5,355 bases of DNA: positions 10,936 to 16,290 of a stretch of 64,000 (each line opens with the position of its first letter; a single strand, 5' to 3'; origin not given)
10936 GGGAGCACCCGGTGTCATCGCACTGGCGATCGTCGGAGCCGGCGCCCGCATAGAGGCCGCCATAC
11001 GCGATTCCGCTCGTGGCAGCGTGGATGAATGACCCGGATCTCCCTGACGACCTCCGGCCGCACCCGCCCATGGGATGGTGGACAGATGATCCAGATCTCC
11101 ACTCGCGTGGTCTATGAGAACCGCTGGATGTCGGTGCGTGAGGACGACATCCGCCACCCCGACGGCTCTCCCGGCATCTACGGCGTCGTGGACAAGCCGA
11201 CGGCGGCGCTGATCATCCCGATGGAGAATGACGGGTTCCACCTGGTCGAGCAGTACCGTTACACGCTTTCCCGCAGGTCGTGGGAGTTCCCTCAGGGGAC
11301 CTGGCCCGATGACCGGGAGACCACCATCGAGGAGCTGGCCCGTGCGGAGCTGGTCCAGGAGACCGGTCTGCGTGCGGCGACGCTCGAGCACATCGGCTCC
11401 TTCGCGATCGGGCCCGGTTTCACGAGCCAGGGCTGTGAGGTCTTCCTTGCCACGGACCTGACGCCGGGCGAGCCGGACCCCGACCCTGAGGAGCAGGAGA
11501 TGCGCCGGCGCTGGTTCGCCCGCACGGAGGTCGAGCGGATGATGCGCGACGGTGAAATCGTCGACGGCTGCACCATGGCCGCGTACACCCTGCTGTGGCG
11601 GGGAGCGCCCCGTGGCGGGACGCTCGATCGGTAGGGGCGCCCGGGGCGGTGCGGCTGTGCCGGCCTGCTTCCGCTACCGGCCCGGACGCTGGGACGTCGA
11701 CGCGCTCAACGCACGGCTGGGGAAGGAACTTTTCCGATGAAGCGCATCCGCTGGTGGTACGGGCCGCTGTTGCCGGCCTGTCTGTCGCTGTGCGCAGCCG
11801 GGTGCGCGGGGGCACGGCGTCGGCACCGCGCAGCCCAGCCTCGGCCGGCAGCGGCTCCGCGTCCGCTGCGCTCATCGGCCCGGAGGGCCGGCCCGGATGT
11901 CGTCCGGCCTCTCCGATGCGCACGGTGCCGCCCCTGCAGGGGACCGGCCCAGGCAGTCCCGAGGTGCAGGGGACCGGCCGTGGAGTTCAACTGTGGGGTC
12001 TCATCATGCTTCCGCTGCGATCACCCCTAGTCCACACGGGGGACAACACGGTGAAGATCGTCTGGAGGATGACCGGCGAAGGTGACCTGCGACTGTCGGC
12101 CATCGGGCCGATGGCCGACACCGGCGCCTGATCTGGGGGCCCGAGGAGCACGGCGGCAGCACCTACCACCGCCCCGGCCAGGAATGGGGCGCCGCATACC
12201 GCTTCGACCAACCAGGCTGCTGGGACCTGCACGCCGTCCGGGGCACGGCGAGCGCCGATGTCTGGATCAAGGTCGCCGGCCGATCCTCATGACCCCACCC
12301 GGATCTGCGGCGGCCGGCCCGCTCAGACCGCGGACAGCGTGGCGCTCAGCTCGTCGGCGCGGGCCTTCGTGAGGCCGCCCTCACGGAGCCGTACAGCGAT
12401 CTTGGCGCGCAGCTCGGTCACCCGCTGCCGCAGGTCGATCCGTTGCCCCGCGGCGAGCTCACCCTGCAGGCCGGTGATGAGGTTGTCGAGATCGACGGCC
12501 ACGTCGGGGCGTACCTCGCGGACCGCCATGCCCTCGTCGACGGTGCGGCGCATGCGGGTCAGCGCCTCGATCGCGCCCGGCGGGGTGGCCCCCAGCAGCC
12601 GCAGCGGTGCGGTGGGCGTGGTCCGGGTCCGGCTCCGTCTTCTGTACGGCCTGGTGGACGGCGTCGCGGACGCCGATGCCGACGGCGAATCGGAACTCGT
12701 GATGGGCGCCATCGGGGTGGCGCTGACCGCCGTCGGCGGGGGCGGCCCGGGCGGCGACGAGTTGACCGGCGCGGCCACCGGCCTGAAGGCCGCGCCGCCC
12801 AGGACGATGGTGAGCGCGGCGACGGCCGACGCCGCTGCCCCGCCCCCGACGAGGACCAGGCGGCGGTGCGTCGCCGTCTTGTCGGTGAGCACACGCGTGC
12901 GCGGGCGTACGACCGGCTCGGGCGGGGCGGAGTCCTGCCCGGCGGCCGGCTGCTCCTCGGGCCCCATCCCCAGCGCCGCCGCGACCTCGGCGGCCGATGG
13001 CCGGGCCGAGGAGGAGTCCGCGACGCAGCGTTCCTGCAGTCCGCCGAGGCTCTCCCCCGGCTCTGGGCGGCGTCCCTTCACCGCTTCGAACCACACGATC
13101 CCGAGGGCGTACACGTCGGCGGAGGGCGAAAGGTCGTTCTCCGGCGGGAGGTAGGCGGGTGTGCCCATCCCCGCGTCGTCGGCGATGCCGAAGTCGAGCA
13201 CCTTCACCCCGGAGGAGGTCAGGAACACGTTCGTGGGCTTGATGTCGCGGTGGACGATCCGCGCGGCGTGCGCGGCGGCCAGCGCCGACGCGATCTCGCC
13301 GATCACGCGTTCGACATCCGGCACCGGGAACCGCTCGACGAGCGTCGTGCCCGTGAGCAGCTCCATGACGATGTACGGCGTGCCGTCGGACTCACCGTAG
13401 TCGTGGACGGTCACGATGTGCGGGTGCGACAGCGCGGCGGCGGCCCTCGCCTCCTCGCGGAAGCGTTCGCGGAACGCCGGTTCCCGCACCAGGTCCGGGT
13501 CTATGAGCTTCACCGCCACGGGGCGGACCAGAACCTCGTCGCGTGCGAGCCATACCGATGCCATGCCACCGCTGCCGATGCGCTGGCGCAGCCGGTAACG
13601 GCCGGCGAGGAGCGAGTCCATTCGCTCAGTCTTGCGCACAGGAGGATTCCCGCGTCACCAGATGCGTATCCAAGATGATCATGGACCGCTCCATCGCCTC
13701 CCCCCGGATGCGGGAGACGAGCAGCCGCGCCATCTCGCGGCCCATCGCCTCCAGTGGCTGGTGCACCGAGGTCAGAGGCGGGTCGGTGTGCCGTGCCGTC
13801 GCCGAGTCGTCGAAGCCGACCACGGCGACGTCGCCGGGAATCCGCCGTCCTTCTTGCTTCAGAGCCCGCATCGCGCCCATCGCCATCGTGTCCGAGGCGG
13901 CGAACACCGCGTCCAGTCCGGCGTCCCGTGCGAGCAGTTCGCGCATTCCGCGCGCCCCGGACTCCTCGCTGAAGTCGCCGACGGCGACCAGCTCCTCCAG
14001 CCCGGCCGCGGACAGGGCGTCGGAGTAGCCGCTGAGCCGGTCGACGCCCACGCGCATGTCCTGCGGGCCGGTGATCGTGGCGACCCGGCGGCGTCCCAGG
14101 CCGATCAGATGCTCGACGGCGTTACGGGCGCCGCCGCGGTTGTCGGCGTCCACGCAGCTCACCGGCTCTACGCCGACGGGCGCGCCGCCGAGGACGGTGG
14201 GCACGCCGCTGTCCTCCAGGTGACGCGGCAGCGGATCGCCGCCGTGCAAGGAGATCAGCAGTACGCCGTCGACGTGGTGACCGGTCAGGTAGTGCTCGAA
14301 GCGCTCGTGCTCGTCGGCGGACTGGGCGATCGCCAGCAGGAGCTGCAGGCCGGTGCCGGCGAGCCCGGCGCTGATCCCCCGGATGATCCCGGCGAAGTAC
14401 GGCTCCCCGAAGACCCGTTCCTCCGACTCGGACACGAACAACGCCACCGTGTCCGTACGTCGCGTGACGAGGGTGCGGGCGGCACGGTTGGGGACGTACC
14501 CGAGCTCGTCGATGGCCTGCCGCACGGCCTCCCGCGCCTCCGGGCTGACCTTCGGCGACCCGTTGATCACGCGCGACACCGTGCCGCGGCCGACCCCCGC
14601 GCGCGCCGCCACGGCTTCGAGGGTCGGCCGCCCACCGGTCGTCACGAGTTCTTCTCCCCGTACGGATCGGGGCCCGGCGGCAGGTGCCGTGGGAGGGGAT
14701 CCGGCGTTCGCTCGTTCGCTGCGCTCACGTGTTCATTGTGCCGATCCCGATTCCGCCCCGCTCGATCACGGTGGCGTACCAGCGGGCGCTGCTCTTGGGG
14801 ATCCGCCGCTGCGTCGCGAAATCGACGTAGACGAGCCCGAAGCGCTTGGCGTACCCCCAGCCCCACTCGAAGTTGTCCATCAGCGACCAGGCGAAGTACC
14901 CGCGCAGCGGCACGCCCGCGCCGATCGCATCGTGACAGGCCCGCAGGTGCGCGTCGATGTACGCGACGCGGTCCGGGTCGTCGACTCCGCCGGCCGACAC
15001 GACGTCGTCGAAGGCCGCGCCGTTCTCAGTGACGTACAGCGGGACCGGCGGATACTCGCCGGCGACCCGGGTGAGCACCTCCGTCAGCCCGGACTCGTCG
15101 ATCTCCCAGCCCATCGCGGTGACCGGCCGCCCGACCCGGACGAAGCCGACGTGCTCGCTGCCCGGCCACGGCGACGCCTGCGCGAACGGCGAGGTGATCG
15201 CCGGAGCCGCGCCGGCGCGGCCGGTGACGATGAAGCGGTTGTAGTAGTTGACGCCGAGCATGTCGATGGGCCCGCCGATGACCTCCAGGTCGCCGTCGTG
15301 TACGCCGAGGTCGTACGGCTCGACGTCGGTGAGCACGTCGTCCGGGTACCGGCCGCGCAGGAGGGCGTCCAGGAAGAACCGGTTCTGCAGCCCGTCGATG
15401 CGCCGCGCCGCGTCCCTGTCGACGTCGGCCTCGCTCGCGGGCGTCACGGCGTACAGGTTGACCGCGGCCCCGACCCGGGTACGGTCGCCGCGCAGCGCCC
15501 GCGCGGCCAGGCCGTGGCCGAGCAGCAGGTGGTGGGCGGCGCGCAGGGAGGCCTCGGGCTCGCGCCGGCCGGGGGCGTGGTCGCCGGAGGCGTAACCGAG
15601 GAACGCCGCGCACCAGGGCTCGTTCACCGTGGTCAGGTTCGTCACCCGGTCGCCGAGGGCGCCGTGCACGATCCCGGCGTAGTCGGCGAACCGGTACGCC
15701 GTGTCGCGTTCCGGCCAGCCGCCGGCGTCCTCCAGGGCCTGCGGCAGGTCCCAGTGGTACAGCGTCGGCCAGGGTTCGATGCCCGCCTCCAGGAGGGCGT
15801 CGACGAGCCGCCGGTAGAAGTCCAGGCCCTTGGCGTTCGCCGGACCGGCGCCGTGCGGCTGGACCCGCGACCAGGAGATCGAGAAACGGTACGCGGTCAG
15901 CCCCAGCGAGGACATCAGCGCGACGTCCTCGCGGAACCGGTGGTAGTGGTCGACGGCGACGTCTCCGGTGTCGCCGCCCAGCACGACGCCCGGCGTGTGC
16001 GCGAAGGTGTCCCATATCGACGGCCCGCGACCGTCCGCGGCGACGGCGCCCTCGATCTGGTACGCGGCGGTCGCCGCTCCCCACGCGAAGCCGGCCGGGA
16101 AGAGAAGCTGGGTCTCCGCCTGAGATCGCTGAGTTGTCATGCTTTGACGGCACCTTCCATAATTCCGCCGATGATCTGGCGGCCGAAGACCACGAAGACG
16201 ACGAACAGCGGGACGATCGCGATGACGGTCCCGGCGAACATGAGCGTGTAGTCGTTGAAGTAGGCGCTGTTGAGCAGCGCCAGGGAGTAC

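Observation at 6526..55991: Dispersed, expanded KstR2 regulon marked by eight operators over ~50 kb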

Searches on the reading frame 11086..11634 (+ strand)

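Call 10: search_protein_families(library=pfam, proteins=[window:11086-11634:+])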
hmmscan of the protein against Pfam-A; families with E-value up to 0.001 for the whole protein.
window:11086-11634:+ (182 aa): 1 family
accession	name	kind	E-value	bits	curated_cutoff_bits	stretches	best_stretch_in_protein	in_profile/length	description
PF00293.34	NUDIX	-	1.5e-09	38.4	21.1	1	38-150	3-120/134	NUDIX domain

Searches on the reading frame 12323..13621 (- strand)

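Call 10: search_protein_families(library=pfam, proteins=[window:12323-13621:-])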
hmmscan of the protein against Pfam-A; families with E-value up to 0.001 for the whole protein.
window:12323-13621:- (432 aa): 3 families
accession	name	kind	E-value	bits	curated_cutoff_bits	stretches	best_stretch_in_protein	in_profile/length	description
PF00069.31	Pkinase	-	1.8e-30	106.7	31.7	1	9-189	1-199/263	Protein kinase domain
PF07714.23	PK_Tyr_Ser-Thr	-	6.8e-17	62.1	23.1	1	11-192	3-210/258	Protein tyrosine and serine/threonine kinase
PF01636.29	APH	-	2.3e-09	37.8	23.2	2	104-157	151-204/239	Phosphotransferase enzyme family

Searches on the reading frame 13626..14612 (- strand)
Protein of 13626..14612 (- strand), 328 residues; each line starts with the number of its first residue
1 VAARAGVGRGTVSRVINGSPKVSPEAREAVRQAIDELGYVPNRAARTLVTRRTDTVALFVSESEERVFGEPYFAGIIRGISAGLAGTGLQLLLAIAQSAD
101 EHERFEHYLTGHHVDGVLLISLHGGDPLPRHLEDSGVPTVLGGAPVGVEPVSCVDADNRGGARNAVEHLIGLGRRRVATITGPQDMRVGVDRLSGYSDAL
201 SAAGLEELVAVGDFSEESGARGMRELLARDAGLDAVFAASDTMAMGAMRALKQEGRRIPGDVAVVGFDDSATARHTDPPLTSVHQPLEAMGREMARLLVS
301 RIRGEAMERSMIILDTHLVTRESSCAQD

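Call 10: search_protein_families(library=pfam, proteins=[window:13626-14612:-])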
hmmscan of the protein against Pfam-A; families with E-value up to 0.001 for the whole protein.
window:13626-14612:- (328 aa): 4 families
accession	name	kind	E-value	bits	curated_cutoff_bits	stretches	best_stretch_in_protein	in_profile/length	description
PF13377.12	Peripla_BP_3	-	1.1e-38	133.4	26.5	1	166-324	1-167/167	Periplasmic binding protein-like domain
PF00532.27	Peripla_BP_1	-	1.3e-23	84.3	22.2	1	70-313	13-273/281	Periplasmic binding proteins and sugar binding domain of LacI family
PF00356.27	LacI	-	3.4e-15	56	27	1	2-42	6-46/46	Bacterial regulatory proteins, lacI family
PF13407.12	Peripla_BP_4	-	7.5e-14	52.3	35.1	1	127-304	71-256/258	Periplasmic binding protein domain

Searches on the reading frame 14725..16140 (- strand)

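Call 10: search_protein_families(library=pfam, proteins=[window:14725-16140:-])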
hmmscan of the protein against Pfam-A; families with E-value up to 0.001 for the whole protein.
window:14725-16140:- (471 aa): 1 family
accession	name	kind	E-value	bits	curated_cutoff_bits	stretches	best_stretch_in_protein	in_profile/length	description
PF00232.24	Glyco_hydro_1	-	1.1e-153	512.4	22.6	1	13-461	4-450/453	Glycosyl hydrolase family 1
